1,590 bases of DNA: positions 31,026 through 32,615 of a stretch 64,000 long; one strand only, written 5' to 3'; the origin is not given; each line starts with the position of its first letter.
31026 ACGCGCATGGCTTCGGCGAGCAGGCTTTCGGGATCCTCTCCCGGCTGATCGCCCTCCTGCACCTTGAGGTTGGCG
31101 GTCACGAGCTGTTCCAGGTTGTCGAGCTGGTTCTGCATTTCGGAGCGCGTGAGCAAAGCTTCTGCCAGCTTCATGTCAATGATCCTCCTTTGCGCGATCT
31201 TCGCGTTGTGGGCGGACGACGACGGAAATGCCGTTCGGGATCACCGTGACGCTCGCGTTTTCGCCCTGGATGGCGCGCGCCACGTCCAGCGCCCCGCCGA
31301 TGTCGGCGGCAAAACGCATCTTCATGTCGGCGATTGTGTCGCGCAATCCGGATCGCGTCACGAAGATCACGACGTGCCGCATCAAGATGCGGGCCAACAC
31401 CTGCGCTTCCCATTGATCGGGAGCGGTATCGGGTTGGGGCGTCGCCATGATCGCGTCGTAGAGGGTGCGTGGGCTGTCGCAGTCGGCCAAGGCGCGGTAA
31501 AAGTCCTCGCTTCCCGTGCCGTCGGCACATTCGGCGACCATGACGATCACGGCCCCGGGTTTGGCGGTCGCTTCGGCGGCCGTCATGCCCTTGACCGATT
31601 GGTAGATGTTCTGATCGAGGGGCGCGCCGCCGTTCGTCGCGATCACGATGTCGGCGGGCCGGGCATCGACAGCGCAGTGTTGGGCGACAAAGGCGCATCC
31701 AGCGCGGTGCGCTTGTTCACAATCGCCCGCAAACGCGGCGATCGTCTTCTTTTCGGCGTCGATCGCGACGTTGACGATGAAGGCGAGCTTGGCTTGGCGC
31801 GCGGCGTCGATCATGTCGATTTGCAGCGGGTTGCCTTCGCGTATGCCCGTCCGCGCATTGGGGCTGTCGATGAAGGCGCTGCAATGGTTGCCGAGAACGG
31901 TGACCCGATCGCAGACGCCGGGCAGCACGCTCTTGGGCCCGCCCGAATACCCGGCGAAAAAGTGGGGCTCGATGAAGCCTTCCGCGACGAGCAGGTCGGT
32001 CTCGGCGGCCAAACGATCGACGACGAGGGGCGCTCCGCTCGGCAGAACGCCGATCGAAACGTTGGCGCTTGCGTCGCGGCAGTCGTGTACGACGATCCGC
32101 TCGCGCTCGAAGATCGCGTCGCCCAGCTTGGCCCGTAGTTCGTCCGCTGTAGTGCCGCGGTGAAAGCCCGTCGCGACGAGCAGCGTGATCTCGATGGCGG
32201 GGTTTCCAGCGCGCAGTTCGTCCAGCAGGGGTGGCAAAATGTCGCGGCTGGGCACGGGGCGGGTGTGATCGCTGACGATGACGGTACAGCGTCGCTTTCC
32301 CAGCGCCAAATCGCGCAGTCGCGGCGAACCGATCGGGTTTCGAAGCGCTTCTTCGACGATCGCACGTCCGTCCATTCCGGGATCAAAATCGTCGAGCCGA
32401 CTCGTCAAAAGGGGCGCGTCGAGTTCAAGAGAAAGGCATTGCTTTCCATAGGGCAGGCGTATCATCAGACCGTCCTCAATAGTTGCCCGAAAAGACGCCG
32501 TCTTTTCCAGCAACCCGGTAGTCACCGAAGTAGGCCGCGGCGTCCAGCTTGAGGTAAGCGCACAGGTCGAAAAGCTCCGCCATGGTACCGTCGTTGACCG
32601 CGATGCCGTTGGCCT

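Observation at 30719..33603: Translationally coupled operon: Ldh_2-family dehydrogenase, LarA-type racemase homologue, DIP1984-family protein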

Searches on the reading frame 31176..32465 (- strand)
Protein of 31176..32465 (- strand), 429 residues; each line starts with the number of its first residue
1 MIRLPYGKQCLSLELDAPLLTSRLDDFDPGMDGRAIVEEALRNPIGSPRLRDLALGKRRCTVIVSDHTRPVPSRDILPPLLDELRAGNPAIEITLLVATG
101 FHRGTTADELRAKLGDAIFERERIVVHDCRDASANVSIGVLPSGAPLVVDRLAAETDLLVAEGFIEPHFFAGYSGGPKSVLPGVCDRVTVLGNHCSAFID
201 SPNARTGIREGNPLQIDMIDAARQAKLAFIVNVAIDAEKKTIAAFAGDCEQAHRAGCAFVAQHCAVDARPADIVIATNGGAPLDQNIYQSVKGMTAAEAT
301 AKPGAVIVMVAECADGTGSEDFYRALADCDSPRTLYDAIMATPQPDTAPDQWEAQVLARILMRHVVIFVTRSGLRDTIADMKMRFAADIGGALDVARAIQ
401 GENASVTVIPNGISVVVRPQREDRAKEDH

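Call 4: search_protein_families(library=pfam, proteins=[window:31176-32465:-], max_evalue=0.01)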
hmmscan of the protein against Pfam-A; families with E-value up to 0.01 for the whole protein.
window:31176-32465:- (429 aa): 2 families
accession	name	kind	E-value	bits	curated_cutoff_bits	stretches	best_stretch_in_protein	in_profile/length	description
PF21113.2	LarA_C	-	1.4e-63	213.8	25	1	266-417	1-152/152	Lactate racemase C-terminal domain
PF09861.14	Lar_N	-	2.5e-62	210.1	23.3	1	6-207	1-204/204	Lactate racemase N-terminal domain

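Call 5: search_protein_families(library=ncbifam, proteins=[window:31176-32465:-], max_evalue=0.01)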
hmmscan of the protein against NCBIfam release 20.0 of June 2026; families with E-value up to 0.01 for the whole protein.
window:31176-32465:- (429 aa): 5 families
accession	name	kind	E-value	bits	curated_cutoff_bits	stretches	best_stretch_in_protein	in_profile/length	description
NF033504.2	Ni_dep_LarA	equivalog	4.7e-176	585.6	460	1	2-417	2-421/422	nickel-dependent lactate racemase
NF052593.1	NPN_racem_MAR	equivalog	3.1e-102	342.3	500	1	2-416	1-412/415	nickel-dependent malate racemase, LarAH6 family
NF052595.1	NPN_LarAH5_MAR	equivalog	2.8e-84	283.5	462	1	2-415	1-411/415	nickel-dependent malate racemase, LarAH5 family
NF052525.1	NPN_LarAH10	equivalog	3.1e-81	273.2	540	1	2-416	3-424/426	NPN-dependent 2-hydroxyacid racemase, LarAH10 family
NF052592.1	LarAH_14_15_16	equivalog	2e-15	56.2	740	1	32-198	43-214/520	NPN-dependent hydroxyacid isomerase, LarAH14/15/16 family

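Call 6: find_encoding_contigs(protein=window:31176-32465:-, flank=10000, max_places=10)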
Protein window:31176-32465:- (429 aa): no gene with exactly this product is on record in the collection.

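Call 7: search_solved_structures(query=window:31176-32465:-, show_alignments=1)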
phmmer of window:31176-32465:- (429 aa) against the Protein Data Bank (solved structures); distinct sequences matched with E-value up to 0.001: 10.
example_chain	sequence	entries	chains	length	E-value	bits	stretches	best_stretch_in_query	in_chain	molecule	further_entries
2yjg_A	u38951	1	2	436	2.1e-141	474.9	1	2-420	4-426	LACTATE RACEMASE APOPROTEIN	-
6c1w_A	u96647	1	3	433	6.1e-126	424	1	2-419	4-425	Lactate racemase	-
5huq_A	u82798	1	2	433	6.3e-126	424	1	2-419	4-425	Lactate racemization operon protein LarA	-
8ezf_B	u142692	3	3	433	6.4e-126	423.9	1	2-419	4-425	Lactate racemase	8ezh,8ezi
9eia_A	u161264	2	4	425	3.2e-66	227.3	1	2-415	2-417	A broad-substrate spectrum lactate racemase A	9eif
9eid_A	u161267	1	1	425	3.3e-66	227.3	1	2-415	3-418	A broad-substrate spectrum lactate racemase A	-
6d6z_A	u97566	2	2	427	2.9e-62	214.3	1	2-327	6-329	Malate racemase Mar2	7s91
9q3j_A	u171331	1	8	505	3.5e-13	52.6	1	28-250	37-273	DUF2088 domain-containing protein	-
9q2u_A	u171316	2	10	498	5e-12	48.8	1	36-199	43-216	Lactate racemase A | LarA-like nickel-pincer nucleotide cofactor-utilizing enzyme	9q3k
4nar_A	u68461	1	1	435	0.00054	22.4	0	32-199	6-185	Putative uronate isomerase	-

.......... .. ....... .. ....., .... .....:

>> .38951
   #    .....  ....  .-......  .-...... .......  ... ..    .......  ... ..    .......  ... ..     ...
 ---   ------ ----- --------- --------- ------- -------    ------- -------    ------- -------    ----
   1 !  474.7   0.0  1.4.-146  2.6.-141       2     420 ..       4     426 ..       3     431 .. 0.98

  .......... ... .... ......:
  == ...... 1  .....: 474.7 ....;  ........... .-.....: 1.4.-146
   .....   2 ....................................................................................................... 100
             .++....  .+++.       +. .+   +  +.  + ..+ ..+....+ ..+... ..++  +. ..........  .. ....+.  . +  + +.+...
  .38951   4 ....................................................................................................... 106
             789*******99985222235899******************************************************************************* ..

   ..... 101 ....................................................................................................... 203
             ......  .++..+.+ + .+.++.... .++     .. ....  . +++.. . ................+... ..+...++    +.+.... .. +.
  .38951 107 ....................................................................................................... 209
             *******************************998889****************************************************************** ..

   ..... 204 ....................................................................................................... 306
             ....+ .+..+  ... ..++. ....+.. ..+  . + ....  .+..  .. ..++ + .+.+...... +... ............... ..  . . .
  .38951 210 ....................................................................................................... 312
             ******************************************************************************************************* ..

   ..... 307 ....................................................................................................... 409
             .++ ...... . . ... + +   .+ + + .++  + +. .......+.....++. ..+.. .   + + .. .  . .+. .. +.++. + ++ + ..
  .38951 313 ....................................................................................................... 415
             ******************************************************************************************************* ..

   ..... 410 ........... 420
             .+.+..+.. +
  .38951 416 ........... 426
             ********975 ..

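Call 13: find_related_loci(query=window:31176-32465:-, collection=genome_contigs, flank=10000)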
Query window:31176-32465:- (429 aa) in genome_contigs; peptide patterns used: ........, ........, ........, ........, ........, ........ (x = any residue, [..] = any of these).
600 stretches matched a pattern (row limit reached: there are more); 583 encode a relative of the query (tblastn E <= 1e-3); the best 80 are kept; 80 distinct loci.
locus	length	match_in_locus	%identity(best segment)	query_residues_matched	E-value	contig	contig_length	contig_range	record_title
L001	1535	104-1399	65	1-427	0e+0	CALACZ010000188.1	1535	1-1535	MAG TPA_asm: uncultured Firmicutes bacterium isolate SRR1747065_bin.135_CONCOCT_v1.1_MAG genome assembly, contig: ERZ808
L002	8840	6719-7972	65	2-418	0e+0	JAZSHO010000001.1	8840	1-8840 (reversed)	MAG: Faecousia sp. isolate T1900044574_TS20190040.MAGScoT_cleanbin_000061 SGB_481_k141_1053895, whole genome shotgun seq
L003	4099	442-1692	65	1-417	0e+0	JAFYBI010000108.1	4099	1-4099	MAG: Clostridia bacterium isolate RGIG6935 Sheep_Rumen.Co__c1108112, whole genome shotgun sequence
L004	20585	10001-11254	65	2-418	8e-178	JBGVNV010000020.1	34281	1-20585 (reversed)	MAG: Faecousia sp. isolate fecal_MAG_226 fecal_MAG_226_contig_0020, whole genome shotgun sequence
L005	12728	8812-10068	66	1-418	8e-177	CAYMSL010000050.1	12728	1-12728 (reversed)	MAG TPA_asm: uncultured Oscillospiraceae bacterium isolate SRP263991_co4_71 genome assembly, contig: NODE_7568_length_12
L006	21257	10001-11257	62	1-418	1e-175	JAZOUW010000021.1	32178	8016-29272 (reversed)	MAG: Faecousia sp. isolate T1900045530_YK20190224.MAGScoT_cleanbin_000021 SGB_7723_k141_1828309, whole genome shotgun se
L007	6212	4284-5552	63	1-422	1e-176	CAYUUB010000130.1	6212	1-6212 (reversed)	MAG TPA_asm: uncultured Oscillospiraceae bacterium isolate binchicken_co271_13 genome assembly, contig: NODE_21399_lengt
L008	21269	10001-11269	64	1-424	5e-174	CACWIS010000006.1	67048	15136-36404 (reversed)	MAG: Ruminococcaceae bacterium isolate RUG10626 genome assembly, contig: RUG10626_asm_6, whole genome shotgun sequence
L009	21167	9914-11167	66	1-417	3e-174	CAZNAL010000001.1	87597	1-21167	MAG TPA_asm: uncultured Oscillospiraceae bacterium isolate SRP294416_co1_778 genome assembly, contig: NODE_265_length_87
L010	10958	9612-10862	63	3-418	6e-174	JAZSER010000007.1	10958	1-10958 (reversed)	MAG: Faecousia sp. isolate T1900044588_TS20190054.MAGScoT_cleanbin_000055 SGB_614_k141_1624142, whole genome shotgun seq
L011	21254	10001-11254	65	1-417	1e-173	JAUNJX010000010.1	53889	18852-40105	MAG: Clostridia bacterium isolate S2R_St_10 NODE_162_length_53889_cov_8.587918, whole genome shotgun sequence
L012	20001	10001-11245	62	1-416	3e-173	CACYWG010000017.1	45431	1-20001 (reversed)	MAG: Ruminococcaceae bacterium isolate RUG12339 genome assembly, contig: RUG12339_asm_17, whole genome shotgun sequence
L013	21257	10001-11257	61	1-418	8e-173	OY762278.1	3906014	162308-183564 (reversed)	MAG: Christensenellaceae bacterium isolate d7c23e02-40a4-4312-836d-43190f2e112a genome assembly, chromosome: 1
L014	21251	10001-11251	62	1-418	4e-172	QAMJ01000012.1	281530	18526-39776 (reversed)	MAG: Clostridiales bacterium isolate CIM:MAG 701 contig_181724, whole genome shotgun sequence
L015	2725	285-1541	62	1-418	0e+0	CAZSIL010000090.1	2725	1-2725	MAG TPA_asm: uncultured Eubacteriales bacterium isolate SRP315200_co1_308 genome assembly, contig: NODE_99722_length_272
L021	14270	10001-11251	61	1-418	3e-168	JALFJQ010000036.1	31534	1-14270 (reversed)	MAG: Clostridiales bacterium isolate SUG741 k141_5918, whole genome shotgun sequence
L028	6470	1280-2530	62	1-418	4e-165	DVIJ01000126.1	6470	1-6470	MAG TPA_asm: Candidatus Scatomorpha merdavium isolate ChiSxjej3B15-13231 ChiSxjej3B15M5__C419747_L6470_SRR6323373, whole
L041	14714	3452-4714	58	2-418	4e-155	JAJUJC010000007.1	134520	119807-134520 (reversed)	MAG: Intestinibacillus massiliensis isolate bin107 k141_734928_length_134520_cov_597.1266, whole genome shotgun sequence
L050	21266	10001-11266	57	1-417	6e-150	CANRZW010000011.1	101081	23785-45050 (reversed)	MAG TPA_asm: uncultured Lachnospiraceae bacterium isolate SRR15510226_bin.4_metawrap_v1.3_MAG genome assembly, contig: N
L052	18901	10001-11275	56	2-422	9e-150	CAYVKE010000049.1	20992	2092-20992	MAG TPA_asm: uncultured Synergistaceae bacterium isolate SRP239243_co1_347 genome assembly, contig: NODE_3998_length_209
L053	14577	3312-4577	55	2-418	2e-148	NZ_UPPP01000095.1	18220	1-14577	Lucifera butyrica isolate LUCI, whole genome shotgun sequence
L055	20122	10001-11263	54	2-418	9e-148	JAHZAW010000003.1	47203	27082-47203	MAG: Clostridiales bacterium isolate HRGM_Genome_1943 HRGM_Genome_1943_3, whole genome shotgun sequence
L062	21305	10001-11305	51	1-428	2e-144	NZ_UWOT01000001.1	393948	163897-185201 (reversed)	Romboutsia sp. Marseille-P6047, whole genome shotgun sequence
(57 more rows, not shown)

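Call 18: search_protein_families(library=pfam, proteins=[L028:2540-3964:+, L021:8204-8998:+, L052:7551-8555:+, L053:1428-3038:+, L062:7569-8273:+, L041:8191-9333:+, L055:6720-7892:-, L005:7329-8573:-, L050:11353-12147:-, L006:8812-9939:+], max_evalue=0.00001)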
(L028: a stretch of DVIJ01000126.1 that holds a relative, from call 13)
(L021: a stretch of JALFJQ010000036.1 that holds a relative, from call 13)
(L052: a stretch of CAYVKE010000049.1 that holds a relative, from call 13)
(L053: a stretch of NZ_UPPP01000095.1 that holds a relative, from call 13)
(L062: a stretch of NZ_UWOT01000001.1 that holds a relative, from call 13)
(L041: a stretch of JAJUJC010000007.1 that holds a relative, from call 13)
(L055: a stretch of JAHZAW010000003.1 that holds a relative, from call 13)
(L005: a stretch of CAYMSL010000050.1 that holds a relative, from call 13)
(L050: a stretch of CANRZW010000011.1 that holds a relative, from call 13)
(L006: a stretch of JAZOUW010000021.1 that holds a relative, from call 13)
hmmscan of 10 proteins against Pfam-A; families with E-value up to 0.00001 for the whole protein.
L028:2540-3964:+ (474 aa): 2 families
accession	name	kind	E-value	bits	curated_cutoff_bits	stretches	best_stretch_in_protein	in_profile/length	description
PF02913.24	FAD-oxidase_C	-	1e-55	189.6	21.2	1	224-472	2-248/248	FAD linked oxidases, C-terminal domain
PF01565.28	FAD_binding_4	-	3e-42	144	26.4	1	49-187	1-139/139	FAD binding domain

L021:8204-8998:+ (264 aa): 1 family
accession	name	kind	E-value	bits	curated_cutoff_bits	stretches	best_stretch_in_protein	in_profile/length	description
PF01012.27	ETF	-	8.7e-40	136.9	26.7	1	24-207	2-176/181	Electron transfer flavoprotein domain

L052:7551-8555:+ (334 aa): 2 families
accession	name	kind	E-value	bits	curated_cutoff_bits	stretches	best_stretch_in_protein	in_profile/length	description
PF01012.27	ETF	-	3.1e-48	164.4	26.7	1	6-186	1-179/181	Electron transfer flavoprotein domain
PF00766.25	ETF_alpha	-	3e-35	120.5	27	1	208-288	1-81/81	Electron transfer flavoprotein FAD-binding domain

L053:1428-3038:+ (536 aa): 1 family
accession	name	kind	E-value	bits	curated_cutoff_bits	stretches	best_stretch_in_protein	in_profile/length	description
PF02652.20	Lactate_perm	-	3.4e-134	448.9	27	1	21-528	1-521/522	L-lactate permease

L062:7569-8273:+ (234 aa): 2 families
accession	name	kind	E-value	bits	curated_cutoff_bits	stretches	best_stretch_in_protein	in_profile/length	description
PF00392.27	GntR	-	3.8e-20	71.7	27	1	11-73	2-64/64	Bacterial regulatory proteins, gntR family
PF07729.17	FCD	-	7.7e-18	65.5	24.3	1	98-226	1-124/125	FCD domain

L041:8191-9333:+ (380 aa): 5 families
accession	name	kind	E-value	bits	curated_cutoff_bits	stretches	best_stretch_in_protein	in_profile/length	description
PF00441.29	Acyl-CoA_dh_1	-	4e-52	176.8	22.4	1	229-374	1-146/150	Acyl-CoA dehydrogenase, C-terminal domain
PF02771.21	Acyl-CoA_dh_N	-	1.7e-42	144.8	22.9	1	6-118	1-113/113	Acyl-CoA dehydrogenase, N-terminal domain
PF02770.24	Acyl-CoA_dh_M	-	1.9e-29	102.1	33.3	1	122-217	1-97/97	Acyl-CoA dehydrogenase, middle domain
PF08028.16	Acyl-CoA_dh_2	-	1e-27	97.5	22.7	1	244-366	1-133/134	Acyl-CoA dehydrogenase, C-terminal domain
PF22924.1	ACOX_C_alpha1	-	9.9e-06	25.9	27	0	260-368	47-159/169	Acyl-CoA oxidase, C-alpha1 domain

L055:6720-7892:- (390 aa): 2 families
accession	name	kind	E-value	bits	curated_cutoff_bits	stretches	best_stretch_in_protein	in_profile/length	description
PF00390.24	malic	-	7.9e-31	107.7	23.1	1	17-148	3-182/182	Malic enzyme, N-terminal domain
PF03949.21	Malic_M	-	1.6e-25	90.3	23.5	1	162-366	3-240/258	Malic enzyme, NAD binding domain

L005:7329-8573:- (414 aa): 1 family
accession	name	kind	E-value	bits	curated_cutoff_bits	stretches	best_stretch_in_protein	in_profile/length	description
PF02595.20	Gly_kinase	-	1e-131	439.7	23.3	1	32-396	1-370/372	Glycerate kinase family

L050:11353-12147:- (264 aa): 2 families
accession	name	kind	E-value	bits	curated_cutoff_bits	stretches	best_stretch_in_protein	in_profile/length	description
PF01614.24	IclR_C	-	6.4e-47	159.8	24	1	85-254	5-173/174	Bacterial transcriptional regulator IclR C-terminal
PF09339.16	HTH_IclR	-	3.3e-10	40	22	1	14-64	1-51/52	IclR helix-turn-helix domain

L006:8812-9939:+ (375 aa): 1 family
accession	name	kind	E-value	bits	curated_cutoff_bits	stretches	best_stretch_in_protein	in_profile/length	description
PF02615.19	Ldh_2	-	3.1e-117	391.9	38.8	1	7-342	2-330/333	Malate/L-lactate dehydrogenase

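Call 24: search_dna_similar(query=window:31176-32465:-, collection=plasmids, mode=protein, max_rows=15)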
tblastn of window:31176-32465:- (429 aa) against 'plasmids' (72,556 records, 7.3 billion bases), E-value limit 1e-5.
Records with a match: 20; places in all: 20; records where one place covers at least 80% of the query: 12.
Best place of each record, by identity: <60% 20.
By first word of the organism name: Rhizobium 5; Clostridium 4; Lactiplantibacillus 3; Lacticaseibacillus 1; Tepidibacter 1; Streptomyces 1; Rubrobacter 1; Vescimonas 1; Phyllobacterium 1; Pusillibacter 1; and 1 more.
By predicted mobility (MOB-suite, as given by PLSDB): non-mobilizable 13; mobilizable 4; conjugative 3.
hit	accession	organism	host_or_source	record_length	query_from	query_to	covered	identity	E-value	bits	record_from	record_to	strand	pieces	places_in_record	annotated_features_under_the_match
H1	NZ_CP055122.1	Lactiplantibacillus plantarum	culture,Human GI tract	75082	2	418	97%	50.8%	7e-128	414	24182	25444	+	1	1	larA: nickel-dependent lactate racemase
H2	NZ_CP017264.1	Lacticaseibacillus paracasei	cell culture,cheese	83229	2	418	97%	50.8%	7e-128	414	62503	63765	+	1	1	larA: nickel-dependent lactate racemase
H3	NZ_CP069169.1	Lactiplantibacillus plantarum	mixed culture,stinky xiancaigeng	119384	2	418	97%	50.6%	2e-127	412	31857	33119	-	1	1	larA: nickel-dependent lactate racemase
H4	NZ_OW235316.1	Tepidibacter aestuarii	-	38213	2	418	97%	47.0%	1e-123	402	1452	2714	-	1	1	larA: nickel-dependent lactate racemase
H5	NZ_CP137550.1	Streptomyces sp. N50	Selaginella tamariscina,cell ...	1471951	2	412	96%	38.5%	1e-68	243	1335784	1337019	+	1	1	record has no annotation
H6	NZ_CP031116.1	Rubrobacter indicoceani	cell culture,marine sediment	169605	2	412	96%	37.6%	2e-69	245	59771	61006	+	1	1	larA: nickel-dependent lactate racemase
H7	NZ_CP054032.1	Rhizobium indicum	Pisum sativum l. (pea),Pure culture,Pea ...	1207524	2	418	97%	32.2%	3e-50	190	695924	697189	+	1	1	record has no annotation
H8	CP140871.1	Rhizobium ruizarguesonis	Trifolium pratense,whole organism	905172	4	416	96%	31.2%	6e-49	186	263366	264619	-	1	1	larA: nickel-dependent lactate racemase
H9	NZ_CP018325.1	Lactiplantibacillus plantarum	Assembled genome,Stinky Tofu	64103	2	424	99%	29.6%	1e-43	170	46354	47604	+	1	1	larA: nickel-dependent lactate racemase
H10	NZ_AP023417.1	Vescimonas fastidiosa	Homo sapiens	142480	3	427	99%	28.6%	2e-39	158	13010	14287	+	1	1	larA: nickel-dependent lactate racemase | aminotransferase class I/II-fold pyridoxal phosphate-dependent enzyme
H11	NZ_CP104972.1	Phyllobacterium zundukense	Vicia costata,cell culture,root nodule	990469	41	418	88%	32.0%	4e-51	192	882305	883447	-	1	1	larA: nickel-dependent lactate racemase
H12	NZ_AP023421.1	Pusillibacter faecalis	Homo sapiens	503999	7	418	96%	28.3%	2e-39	158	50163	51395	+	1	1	larA: nickel-dependent lactate racemase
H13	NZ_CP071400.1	Rhizobium leguminosarum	lentil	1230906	2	327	76%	34.3%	2e-49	187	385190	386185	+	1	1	record has no annotation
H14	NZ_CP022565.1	Rhizobium leguminosarum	Root nodule,Pisum sativum root-nodule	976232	2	327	76%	34.3%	3e-49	187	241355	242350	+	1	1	larA: nickel-dependent lactate racemase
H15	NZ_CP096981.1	Clostridium felsineum DSM 794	whole organism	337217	3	320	74%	33.7%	6e-50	189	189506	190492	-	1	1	larA: nickel-dependent lactate racemase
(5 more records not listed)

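Call 25: get_annotated_region(hit=H1, flank=7000)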
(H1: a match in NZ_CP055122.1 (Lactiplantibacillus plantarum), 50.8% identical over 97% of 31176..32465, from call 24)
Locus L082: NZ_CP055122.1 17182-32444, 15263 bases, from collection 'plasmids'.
description: Lactiplantibacillus plantarum strain Heal19 plasmid unnamed1, complete sequence
organism: Lactiplantibacillus plantarum (NCBI taxid 1590)
taxonomy: Bacteria; Bacillota; Bacilli; Lactobacillales; Lactobacillaceae; Lactiplantibacillus; Lactiplantibacillus plantarum
host: -; source: culture,Human GI tract; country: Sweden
typing (MOB-suite, as given by PLSDB): mobilizable; replicon rep_cluster_167; relaxase MOBP
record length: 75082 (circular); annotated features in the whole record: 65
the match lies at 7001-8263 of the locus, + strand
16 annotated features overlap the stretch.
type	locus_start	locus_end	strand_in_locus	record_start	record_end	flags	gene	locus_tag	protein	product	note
CDS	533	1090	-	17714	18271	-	-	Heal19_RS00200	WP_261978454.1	YiiX/YebB-like N1pC/P60 family cysteine hydrolase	-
CDS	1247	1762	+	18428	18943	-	-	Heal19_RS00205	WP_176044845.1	biotin transporter BioY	-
CDS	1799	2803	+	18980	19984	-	-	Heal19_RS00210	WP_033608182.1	biotin--[acetyl-CoA-carboxylase] ligase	GO:0036211 - protein modification process [Evidence IEA]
CDS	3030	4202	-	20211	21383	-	-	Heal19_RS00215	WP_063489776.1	cyclopropane-fatty-acyl-phospholipid synthase family protein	-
CDS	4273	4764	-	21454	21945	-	-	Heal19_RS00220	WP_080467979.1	DUF1836 domain-containing protein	-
CDS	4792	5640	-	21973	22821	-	-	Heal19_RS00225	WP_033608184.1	DegV family protein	-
CDS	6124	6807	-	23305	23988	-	-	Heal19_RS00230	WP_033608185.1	Crp/Fnr family transcriptional regulator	GO:0006355 - regulation of DNA-templated transcription [Evidence IEA]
CDS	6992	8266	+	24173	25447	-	larA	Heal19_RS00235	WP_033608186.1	nickel-dependent lactate racemase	-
CDS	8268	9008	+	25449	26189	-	larB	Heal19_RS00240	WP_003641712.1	nickel pincer cofactor biosynthesis protein LarB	GO:0006189 - 'de novo' IMP biosynthetic process [Evidence IEA]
CDS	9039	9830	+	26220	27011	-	-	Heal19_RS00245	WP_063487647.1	LarC family nickel insertion protein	-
CDS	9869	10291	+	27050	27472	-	larC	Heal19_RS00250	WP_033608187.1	nickel insertion protein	-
CDS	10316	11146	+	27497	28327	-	larE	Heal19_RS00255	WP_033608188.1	ATP-dependent sacrificial sulfur transferase LarE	-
CDS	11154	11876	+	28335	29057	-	-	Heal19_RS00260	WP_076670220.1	MIP/aquaporin family protein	GO:0055085 - transmembrane transport [Evidence IEA]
CDS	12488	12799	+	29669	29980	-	-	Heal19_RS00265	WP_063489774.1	helix-turn-helix domain-containing protein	-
CDS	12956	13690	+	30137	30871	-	-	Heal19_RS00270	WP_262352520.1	IS3 family transposase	-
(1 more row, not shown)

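Call 48: list_cluster_members(proteins=[P0001, P0121, window:31176-32465:-])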
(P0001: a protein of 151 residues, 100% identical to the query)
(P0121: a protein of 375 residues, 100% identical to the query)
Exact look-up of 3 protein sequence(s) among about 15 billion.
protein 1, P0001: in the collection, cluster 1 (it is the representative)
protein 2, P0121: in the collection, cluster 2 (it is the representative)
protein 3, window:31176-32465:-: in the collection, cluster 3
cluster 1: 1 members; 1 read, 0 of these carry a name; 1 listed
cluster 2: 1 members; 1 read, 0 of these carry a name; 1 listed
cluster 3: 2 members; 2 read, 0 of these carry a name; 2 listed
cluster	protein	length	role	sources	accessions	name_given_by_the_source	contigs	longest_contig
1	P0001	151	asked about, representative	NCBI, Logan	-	-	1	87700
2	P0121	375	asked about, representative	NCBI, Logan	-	-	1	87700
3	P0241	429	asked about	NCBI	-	-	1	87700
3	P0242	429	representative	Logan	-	-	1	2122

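Call 67: search_protein_families(library=padloc, proteins=[window:31176-32465:-], max_evalue=0.01)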
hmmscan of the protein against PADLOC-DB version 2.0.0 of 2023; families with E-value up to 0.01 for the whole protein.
window:31176-32465:- (429 aa): 0 families
